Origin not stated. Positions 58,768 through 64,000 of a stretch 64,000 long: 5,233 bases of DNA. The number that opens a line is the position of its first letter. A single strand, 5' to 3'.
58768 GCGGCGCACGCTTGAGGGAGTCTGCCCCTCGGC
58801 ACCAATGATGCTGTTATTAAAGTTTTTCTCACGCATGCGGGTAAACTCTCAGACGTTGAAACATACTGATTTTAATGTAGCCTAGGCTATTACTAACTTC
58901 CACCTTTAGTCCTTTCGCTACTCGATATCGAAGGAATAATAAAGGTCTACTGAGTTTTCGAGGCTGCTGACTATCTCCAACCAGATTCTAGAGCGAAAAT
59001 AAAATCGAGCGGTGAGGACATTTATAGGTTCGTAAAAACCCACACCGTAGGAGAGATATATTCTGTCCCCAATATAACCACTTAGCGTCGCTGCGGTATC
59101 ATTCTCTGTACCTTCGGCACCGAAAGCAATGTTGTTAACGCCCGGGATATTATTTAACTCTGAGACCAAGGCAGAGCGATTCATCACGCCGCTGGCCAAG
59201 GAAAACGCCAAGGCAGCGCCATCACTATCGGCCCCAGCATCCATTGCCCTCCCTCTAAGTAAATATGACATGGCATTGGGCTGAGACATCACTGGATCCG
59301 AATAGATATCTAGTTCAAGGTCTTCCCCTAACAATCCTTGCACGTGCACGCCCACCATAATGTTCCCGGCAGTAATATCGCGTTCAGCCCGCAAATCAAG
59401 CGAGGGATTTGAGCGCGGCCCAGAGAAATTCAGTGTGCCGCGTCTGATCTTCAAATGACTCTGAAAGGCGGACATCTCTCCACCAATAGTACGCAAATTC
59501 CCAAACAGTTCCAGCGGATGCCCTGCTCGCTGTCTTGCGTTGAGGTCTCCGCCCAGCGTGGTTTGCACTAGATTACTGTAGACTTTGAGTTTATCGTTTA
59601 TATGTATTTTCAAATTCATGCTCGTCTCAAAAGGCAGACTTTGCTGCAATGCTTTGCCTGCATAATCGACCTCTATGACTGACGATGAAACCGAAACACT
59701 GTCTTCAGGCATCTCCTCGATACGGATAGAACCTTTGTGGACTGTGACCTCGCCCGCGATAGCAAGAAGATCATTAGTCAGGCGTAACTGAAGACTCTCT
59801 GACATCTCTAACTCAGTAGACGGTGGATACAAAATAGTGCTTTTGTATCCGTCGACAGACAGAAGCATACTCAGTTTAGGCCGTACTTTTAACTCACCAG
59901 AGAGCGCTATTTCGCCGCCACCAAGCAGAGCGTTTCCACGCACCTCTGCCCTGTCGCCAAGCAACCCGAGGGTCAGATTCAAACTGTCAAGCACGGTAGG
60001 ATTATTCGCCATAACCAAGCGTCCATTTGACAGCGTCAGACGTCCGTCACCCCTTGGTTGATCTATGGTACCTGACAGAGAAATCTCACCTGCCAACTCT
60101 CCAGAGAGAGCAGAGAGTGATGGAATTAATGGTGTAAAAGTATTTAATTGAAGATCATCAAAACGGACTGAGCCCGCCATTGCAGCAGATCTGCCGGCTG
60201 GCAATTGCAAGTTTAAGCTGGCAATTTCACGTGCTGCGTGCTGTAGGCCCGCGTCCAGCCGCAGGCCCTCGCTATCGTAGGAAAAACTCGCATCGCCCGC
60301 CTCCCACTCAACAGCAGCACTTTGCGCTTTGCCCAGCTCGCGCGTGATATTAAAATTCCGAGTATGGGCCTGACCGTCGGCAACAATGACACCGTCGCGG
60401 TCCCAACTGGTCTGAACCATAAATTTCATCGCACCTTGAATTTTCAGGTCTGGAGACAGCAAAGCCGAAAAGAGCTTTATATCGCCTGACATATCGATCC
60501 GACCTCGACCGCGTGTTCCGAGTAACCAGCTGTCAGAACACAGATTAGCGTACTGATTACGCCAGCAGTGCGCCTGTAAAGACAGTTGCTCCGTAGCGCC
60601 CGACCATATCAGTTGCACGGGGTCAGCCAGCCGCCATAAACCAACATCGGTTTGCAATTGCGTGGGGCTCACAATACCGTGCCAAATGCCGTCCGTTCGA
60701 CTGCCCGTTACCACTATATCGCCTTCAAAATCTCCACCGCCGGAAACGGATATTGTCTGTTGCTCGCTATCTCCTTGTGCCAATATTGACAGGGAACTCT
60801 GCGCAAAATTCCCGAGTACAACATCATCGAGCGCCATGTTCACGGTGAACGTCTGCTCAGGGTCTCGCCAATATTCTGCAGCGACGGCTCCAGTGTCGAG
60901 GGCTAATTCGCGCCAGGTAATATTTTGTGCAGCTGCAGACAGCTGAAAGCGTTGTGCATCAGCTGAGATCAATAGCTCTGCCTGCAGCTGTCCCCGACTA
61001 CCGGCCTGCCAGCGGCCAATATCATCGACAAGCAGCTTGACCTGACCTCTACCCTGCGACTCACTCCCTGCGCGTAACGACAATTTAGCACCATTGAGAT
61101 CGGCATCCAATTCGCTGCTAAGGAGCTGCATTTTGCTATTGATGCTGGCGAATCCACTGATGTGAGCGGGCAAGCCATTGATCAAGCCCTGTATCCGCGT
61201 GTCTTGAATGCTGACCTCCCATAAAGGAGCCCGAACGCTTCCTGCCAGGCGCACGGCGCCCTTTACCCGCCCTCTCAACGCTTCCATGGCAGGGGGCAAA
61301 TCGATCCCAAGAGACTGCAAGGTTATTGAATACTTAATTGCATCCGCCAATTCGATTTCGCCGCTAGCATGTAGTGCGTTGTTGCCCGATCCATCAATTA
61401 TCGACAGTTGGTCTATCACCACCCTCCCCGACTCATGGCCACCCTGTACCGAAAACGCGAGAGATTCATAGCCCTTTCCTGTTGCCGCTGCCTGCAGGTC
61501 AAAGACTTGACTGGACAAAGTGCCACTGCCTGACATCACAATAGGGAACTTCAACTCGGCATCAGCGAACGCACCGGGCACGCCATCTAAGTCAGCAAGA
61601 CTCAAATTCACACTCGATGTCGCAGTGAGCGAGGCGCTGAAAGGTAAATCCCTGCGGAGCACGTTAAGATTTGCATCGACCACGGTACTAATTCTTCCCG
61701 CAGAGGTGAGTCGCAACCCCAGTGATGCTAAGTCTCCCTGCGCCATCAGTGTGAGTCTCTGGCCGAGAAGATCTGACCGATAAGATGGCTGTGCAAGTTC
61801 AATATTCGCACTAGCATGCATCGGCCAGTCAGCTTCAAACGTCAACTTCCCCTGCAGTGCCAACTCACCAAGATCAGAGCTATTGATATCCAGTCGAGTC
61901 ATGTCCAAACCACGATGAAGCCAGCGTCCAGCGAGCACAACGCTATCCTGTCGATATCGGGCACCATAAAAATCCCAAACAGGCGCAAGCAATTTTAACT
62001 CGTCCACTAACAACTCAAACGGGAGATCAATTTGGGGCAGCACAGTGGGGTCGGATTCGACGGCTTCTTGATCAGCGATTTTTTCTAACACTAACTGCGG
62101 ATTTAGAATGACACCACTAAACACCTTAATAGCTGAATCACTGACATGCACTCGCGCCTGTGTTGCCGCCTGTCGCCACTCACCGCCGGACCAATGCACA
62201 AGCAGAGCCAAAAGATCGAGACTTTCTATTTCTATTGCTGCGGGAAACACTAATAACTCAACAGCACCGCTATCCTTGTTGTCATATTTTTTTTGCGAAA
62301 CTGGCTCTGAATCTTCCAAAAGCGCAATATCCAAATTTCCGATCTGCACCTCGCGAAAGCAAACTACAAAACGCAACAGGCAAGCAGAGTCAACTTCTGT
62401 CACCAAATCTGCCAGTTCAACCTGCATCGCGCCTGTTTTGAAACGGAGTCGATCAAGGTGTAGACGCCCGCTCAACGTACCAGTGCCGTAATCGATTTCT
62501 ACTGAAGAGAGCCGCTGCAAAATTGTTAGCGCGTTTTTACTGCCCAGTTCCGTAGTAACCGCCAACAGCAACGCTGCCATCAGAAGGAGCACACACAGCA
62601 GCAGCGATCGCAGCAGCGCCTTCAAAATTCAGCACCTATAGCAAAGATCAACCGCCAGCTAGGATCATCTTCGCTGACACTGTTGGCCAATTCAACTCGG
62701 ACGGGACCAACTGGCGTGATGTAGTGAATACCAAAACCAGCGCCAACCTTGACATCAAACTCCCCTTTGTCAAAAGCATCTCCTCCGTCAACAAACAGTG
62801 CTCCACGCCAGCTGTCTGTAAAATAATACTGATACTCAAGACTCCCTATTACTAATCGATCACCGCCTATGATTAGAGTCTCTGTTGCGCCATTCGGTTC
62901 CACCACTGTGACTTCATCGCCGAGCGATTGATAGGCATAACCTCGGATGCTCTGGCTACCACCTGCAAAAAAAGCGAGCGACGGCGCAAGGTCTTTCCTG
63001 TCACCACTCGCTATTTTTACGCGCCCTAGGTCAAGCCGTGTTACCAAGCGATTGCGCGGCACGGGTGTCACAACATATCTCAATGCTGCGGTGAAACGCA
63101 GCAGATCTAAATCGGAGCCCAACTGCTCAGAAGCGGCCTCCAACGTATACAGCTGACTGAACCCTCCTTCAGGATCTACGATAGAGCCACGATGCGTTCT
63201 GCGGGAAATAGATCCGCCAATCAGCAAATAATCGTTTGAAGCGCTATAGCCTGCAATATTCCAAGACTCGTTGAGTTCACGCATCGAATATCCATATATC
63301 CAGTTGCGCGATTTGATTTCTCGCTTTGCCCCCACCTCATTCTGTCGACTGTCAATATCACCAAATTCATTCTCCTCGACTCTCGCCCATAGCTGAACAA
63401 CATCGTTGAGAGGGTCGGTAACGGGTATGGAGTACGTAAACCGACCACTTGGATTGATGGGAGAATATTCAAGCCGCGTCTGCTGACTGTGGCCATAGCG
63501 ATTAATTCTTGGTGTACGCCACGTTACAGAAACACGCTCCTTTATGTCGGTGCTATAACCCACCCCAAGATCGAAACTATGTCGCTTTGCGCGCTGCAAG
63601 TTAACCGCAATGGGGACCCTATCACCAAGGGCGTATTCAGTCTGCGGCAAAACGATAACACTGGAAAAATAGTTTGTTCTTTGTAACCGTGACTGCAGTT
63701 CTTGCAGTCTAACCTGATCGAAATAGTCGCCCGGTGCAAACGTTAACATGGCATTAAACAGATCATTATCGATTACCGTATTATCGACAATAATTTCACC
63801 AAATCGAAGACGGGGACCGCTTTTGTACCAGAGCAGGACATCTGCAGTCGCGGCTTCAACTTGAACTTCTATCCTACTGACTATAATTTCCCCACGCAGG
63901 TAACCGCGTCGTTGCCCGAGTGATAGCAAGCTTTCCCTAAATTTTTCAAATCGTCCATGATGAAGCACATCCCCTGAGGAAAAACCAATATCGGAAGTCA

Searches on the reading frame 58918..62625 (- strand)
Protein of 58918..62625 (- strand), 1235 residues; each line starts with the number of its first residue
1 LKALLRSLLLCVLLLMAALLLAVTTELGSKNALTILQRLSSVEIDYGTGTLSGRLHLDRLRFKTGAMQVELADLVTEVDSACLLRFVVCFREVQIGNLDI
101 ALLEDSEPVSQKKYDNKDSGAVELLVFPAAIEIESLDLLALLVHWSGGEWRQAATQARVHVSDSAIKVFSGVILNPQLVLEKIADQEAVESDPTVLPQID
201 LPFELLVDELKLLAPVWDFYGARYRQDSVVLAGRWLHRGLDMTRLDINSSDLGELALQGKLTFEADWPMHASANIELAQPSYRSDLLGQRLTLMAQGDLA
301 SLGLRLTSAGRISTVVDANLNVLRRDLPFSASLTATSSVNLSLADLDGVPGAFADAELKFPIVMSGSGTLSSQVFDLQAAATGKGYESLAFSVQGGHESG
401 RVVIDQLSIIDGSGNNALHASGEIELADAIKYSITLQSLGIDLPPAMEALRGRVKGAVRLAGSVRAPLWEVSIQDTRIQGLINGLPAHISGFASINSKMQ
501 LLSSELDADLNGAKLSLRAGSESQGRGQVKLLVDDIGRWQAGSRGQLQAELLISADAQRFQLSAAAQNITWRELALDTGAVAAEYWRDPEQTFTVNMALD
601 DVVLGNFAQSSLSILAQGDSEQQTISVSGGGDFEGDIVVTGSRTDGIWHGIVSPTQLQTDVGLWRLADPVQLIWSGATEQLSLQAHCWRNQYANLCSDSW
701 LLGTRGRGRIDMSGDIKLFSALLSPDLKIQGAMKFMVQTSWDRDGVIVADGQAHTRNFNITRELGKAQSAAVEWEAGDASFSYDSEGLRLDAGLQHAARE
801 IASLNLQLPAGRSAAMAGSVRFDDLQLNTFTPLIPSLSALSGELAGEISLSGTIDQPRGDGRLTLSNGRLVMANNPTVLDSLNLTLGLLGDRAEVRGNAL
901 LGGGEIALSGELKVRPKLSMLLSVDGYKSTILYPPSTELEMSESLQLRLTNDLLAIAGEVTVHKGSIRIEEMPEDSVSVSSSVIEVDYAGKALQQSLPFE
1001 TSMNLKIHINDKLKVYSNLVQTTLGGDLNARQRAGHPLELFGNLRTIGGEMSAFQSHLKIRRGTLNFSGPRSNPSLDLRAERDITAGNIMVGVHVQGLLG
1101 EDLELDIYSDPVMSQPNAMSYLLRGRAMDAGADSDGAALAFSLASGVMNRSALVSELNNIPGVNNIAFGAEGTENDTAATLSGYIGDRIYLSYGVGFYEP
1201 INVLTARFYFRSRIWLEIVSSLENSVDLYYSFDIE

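Call 52: search_protein_families(library=ncbifam, max_evalue=1e-10, proteins=[window:58918-62625:-])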
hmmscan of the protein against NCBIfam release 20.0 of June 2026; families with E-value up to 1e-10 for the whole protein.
window:58918-62625:- (1235 aa): 1 family
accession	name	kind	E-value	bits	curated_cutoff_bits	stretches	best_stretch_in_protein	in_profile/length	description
NF047952.2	ATportTamB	equivalog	9.7e-175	583.5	825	1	5-1233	3-1239/1240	autotransporter assembly complex protein TamB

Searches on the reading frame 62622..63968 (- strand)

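Call 52: search_protein_families(library=ncbifam, max_evalue=1e-10, proteins=[window:62622-63968:-])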
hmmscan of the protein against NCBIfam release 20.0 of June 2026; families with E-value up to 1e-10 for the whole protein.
window:62622-63968:- (448 aa): 3 families
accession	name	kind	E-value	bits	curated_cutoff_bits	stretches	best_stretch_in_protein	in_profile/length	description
NF047950.2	ATportTamA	equivalog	4.7e-111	372.1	625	1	1-448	129-569/569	autotransporter assembly complex protein TamA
TIGR03303.1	OM_YaeT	equivalog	2.3e-26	92.4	297.15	1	7-448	276-741/741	outer membrane protein assembly factor BamA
NF052279.1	lipo_TamL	exception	6.9e-13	47.9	400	0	291-397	563-667/747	translocation and assembly module lipoprotein TamL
